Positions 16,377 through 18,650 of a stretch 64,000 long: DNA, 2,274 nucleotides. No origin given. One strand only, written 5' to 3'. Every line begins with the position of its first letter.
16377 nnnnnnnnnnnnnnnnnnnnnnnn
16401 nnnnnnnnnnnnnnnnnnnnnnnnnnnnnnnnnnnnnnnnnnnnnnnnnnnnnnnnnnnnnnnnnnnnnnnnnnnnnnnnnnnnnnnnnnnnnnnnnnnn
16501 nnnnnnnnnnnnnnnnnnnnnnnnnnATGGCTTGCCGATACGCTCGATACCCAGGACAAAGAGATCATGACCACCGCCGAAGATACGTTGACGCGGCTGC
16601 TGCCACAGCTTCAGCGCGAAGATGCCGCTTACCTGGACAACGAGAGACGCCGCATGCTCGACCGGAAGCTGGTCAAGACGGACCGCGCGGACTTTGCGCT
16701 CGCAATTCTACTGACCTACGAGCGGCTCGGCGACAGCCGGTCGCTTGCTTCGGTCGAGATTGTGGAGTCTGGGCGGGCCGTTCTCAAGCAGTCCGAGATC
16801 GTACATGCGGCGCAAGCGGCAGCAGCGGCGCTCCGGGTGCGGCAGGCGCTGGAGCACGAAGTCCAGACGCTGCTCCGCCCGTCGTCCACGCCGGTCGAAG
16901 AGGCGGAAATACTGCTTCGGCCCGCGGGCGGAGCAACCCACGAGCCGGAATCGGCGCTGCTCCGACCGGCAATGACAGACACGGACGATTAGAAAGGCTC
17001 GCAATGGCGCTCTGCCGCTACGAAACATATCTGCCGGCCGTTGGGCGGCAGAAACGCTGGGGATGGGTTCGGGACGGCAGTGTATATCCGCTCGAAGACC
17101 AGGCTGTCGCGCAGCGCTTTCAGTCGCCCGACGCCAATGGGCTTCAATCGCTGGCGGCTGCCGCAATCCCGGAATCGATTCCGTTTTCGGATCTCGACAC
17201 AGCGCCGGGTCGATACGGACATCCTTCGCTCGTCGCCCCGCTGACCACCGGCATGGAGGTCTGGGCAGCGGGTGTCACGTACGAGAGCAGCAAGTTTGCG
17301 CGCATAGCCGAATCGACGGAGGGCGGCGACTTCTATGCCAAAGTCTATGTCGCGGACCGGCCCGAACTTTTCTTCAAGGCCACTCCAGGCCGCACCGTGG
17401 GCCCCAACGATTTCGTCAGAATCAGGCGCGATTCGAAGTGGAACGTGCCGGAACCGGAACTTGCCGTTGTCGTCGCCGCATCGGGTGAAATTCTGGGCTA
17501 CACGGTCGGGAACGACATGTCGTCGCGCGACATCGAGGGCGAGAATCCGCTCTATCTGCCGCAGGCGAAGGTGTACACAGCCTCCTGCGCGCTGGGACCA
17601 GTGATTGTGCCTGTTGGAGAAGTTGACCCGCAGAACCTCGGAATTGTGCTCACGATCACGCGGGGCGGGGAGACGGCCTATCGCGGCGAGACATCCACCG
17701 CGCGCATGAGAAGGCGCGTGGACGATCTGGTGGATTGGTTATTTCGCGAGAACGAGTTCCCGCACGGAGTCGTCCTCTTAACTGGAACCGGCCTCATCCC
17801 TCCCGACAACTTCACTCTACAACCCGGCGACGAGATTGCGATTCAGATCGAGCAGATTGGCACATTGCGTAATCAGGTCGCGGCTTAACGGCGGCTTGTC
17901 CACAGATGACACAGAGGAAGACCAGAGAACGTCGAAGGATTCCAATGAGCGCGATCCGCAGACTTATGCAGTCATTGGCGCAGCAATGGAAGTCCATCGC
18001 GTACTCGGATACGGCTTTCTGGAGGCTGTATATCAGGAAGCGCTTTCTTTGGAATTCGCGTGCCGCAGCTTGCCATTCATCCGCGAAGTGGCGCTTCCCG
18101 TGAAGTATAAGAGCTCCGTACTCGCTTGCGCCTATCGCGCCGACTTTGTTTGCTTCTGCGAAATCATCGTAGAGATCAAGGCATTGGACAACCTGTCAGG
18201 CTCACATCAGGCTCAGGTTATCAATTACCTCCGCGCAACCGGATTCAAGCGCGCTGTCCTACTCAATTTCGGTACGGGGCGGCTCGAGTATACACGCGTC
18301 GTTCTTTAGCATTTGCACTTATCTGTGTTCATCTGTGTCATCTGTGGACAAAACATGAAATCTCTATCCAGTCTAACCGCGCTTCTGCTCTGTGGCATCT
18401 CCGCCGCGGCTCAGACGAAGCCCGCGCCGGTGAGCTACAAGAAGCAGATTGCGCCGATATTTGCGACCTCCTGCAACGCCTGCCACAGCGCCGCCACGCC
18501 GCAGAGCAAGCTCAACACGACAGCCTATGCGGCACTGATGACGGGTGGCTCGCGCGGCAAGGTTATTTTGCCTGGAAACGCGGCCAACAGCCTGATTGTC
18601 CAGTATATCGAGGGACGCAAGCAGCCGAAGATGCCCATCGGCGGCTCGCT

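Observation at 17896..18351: GxxExxY (PD-(D/E)XK-like) gene as a discrete cassette bounded by perfect 20-bp inverted repeats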

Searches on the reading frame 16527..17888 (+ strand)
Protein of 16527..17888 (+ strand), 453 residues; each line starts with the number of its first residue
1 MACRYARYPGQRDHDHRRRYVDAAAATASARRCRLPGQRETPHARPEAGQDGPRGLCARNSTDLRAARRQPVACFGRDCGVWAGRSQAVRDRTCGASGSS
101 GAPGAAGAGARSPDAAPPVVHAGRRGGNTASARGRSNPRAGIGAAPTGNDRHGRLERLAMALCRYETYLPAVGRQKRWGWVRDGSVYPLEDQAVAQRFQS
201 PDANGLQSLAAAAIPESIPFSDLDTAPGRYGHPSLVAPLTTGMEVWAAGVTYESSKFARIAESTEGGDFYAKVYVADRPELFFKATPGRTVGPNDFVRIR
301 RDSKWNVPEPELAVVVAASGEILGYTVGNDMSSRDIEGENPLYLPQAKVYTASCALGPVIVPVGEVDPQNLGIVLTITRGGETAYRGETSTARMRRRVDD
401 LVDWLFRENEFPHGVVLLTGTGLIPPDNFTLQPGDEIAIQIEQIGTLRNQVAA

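Call 4: search_protein_families(library=ncbifam, proteins=[window:16527-17888:+], max_evalue=0.01)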
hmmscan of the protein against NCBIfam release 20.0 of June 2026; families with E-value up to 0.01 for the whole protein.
window:16527-17888:+ (453 aa): 6 families
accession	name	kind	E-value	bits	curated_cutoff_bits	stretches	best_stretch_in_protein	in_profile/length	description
TIGR02303.1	HpaG-C-term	equivalog_domain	9.5e-13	48.2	276.4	1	320-451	117-242/245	4-hydroxyphenylacetate degradation bifunctional isomerase/decarboxylase, C-terminal subunit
NF040903.1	GguC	equivalog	4.5e-10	39.1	340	1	276-452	134-317/329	AraD1 family protein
NF053535.1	DhyDRhmHlse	equivalog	2.3e-09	36.9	500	1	272-452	88-279/284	2,4-didehydro-3-deoxy-L-rhamnonate hydrolase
TIGR02305.1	HpaG-N-term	equivalog_domain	7.6e-08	32.1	228.65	1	339-451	98-205/205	4-hydroxyphenylacetate degradation bifunctional isomerase/decarboxylase, N-terminal subunit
NF007967.0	PRK10691.1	equivalog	4.1e-06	26.3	201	1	321-443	92-211/219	fumarylacetoacetate hydrolase family protein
NF011750.0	PRK15203.1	equivalog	0.00031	19.6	811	1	321-451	298-422/429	4-hydroxyphenylacetate degradation bifunctional isomerase/decarboxylase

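Call 5: search_protein_families(library=pfam, proteins=[window:16527-17888:+], max_evalue=0.01)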
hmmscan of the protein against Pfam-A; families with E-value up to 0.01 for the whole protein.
window:16527-17888:+ (453 aa): 1 family
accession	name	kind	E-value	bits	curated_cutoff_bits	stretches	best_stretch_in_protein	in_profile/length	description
PF01557.24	FAA_hydrolase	-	1.8e-23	83.8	23.9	1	278-451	30-213/214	Fumarylacetoacetate (FAA) hydrolase C-terminal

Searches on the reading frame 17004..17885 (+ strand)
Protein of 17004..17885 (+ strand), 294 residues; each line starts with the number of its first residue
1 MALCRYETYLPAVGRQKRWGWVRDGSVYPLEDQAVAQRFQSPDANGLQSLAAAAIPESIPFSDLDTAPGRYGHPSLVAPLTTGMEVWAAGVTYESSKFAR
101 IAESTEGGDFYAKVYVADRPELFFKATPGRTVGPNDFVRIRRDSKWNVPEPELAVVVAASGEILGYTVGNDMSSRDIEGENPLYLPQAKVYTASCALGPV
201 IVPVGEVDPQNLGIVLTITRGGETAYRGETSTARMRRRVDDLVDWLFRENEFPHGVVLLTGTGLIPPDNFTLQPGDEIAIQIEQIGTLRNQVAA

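Call 38: find_related_loci(query=window:17004-17885:+, collection=metagenome_contigs, flank=3000)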
Query window:17004-17885:+ (294 aa) in metagenome_contigs; peptide patterns used: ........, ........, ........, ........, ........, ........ (x = any residue, [..] = any of these).
600 stretches matched a pattern (row limit reached: there are more); 547 encode a relative of the query (tblastn E <= 1e-3); the best 80 are kept; 80 distinct loci.
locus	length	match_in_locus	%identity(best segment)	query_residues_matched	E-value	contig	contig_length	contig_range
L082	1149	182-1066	70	1-293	3e-154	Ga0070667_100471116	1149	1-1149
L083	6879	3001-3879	70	1-292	3e-138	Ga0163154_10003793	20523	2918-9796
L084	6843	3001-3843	69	1-293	2e-132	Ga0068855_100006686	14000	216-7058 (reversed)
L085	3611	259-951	61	63-293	2e-92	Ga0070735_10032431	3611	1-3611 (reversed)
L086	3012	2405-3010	69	1-200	7e-92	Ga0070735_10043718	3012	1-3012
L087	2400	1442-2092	63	77-292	1e-88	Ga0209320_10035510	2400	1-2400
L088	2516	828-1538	61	57-293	8e-88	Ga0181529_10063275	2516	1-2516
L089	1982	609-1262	63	77-292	6e-89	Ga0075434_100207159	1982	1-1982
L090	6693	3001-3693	61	62-292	6e-85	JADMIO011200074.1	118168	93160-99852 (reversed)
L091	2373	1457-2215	56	42-292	2e-87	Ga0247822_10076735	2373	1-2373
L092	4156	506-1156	63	77-292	2e-84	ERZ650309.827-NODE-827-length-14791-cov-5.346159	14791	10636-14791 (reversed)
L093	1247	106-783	62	72-293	8e-91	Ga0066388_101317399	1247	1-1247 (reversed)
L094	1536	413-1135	55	47-293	1e-89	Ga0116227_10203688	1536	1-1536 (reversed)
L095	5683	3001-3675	61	71-292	7e-84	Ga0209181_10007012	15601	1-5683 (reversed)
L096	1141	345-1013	62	72-293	1e-90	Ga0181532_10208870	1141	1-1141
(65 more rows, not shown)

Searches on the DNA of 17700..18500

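Call 31: search_rna_families(source=window, start=17700, end=18500, threshold=evalue, max_evalue=10)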
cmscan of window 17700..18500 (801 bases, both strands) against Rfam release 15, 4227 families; matches with E-value up to 10: 3.
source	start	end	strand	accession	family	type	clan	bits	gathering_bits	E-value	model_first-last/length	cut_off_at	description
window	18189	18267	-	RF00215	Tombus_3_III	Cis-reg;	-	16.3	35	1.4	1-70/70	no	Tombus virus defective interfering (DI) RNA region 3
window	18351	18371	-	RF00180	REN-SRE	Cis-reg;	-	15.2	41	0.68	1-37/37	no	Renin stability regulatory element (REN-SRE)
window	18090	18141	-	RF00613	SNORD94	Gene; snRNA; snoRNA; CD-box;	-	11.7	60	6.6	1-137/137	no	Small nucleolar RNA SNORD94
